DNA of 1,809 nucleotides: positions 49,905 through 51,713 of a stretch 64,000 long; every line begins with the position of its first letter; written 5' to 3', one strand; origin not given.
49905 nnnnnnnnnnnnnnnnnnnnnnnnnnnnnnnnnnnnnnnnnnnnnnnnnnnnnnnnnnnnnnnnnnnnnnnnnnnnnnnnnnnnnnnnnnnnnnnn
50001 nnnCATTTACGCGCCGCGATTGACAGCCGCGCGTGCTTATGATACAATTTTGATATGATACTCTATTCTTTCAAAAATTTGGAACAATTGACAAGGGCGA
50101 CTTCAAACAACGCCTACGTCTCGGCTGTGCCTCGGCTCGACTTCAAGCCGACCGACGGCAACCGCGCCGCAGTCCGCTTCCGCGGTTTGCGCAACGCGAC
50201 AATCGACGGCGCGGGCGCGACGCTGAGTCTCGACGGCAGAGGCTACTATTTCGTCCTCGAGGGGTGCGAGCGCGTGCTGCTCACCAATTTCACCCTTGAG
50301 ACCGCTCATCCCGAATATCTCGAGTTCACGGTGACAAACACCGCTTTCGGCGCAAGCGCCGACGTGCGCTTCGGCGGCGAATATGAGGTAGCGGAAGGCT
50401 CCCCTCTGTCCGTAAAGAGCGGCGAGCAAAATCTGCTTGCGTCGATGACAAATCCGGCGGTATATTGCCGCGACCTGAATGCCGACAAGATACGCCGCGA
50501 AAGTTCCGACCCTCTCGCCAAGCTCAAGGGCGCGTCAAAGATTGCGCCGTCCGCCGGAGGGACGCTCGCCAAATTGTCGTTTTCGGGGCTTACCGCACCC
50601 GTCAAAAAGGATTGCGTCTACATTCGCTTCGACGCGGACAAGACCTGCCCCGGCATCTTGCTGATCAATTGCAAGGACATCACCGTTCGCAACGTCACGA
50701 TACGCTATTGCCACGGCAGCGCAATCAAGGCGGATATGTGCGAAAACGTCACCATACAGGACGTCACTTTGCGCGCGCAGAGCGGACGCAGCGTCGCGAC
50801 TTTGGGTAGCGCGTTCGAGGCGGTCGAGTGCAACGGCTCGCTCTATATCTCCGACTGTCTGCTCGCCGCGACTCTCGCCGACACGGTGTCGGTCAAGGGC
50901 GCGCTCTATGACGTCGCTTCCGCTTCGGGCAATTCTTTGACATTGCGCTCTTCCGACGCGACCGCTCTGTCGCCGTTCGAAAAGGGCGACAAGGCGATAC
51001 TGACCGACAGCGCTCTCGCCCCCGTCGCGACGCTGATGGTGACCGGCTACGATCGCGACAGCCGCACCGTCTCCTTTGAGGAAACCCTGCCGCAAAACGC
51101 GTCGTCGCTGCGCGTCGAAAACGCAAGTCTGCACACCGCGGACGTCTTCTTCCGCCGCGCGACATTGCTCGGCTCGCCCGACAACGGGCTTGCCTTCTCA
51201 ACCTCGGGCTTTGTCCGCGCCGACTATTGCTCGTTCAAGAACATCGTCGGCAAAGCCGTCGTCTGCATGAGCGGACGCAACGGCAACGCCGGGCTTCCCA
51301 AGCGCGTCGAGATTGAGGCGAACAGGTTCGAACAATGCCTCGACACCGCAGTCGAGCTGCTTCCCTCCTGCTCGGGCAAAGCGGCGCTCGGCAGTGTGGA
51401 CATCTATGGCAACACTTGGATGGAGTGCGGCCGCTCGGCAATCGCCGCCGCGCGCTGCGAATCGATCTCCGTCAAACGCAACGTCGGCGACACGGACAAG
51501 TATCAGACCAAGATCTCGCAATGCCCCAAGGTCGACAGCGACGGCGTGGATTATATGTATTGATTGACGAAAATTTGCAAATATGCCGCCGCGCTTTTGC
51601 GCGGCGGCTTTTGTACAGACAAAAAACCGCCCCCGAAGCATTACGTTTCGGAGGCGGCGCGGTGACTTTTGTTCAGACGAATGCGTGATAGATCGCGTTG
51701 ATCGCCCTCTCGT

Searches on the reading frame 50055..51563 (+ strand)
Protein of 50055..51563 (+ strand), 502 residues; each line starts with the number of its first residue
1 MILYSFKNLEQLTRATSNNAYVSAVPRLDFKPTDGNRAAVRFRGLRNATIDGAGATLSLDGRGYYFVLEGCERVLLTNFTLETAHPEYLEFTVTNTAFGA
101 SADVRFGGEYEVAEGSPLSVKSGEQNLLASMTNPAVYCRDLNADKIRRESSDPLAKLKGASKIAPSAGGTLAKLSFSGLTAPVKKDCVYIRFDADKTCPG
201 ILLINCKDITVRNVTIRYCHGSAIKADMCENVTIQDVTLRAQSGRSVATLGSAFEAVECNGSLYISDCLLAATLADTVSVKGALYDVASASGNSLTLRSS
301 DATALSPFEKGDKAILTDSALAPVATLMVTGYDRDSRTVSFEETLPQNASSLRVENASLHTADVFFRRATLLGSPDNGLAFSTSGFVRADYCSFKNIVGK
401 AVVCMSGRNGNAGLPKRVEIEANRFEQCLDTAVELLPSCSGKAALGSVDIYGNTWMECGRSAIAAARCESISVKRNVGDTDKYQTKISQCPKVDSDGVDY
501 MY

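Call 30: find_encoding_contigs(protein=window:50055-51563:+, flank=10000, max_places=1)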
Protein window:50055-51563:+ (502 aa): 23 contigs read that carry it; 1 place shown.
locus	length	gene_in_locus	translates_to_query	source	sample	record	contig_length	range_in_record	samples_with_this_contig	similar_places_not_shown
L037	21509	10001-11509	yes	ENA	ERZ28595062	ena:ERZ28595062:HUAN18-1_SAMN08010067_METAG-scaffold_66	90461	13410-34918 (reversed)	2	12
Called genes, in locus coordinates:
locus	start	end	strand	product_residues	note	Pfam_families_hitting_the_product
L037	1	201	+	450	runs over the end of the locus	PF17125:Methyltr_RsmF_N, PF01189:Methyltr_RsmB-F, PF17126:RsmF_methylt_CI, PF13636:Methyltranf_PUA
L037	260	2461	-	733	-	PF13727:CoA_binding_3 (weak), PF03435:Sacchrp_dh_NADP (faint), PF00106:adh_short (faint), PF01073:3Beta_HSD, PF01370:Epimerase, PF02719:Polysacc_synt_2, PF04321:RmlD_sub_bind, PF16363:GDP_Man_Dehyd, +1 more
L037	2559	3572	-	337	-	PF00106:adh_short (weak), PF01073:3Beta_HSD, PF01370:Epimerase, PF02719:Polysacc_synt_2, PF04321:RmlD_sub_bind, PF07993:NAD_binding_4 (faint), PF16363:GDP_Man_Dehyd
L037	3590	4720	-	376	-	PF01636:APH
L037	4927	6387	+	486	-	-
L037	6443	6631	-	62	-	PF06257:VEG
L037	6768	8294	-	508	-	PF04851:ResIII (weak), PF00270:DEAD, PF00271:Helicase_C, PF03880:DbpA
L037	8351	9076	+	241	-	PF00106:adh_short, PF08659:KR, PF13561:adh_short_C2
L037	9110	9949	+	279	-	PF18082:NAT_N, PF18164:GNAT_C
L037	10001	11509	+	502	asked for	PF13229:Beta_helix (faint)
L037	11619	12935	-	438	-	PF00696:AA_kinase, PF13840:ACT_7, PF22468:ACT_9, PF01842:ACT (weak)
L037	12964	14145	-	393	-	PF06245:DUF1015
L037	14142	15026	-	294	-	PF02457:DAC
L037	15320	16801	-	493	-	PF00370:FGGY_N, PF02782:FGGY_C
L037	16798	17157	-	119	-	PF07892:DUF1667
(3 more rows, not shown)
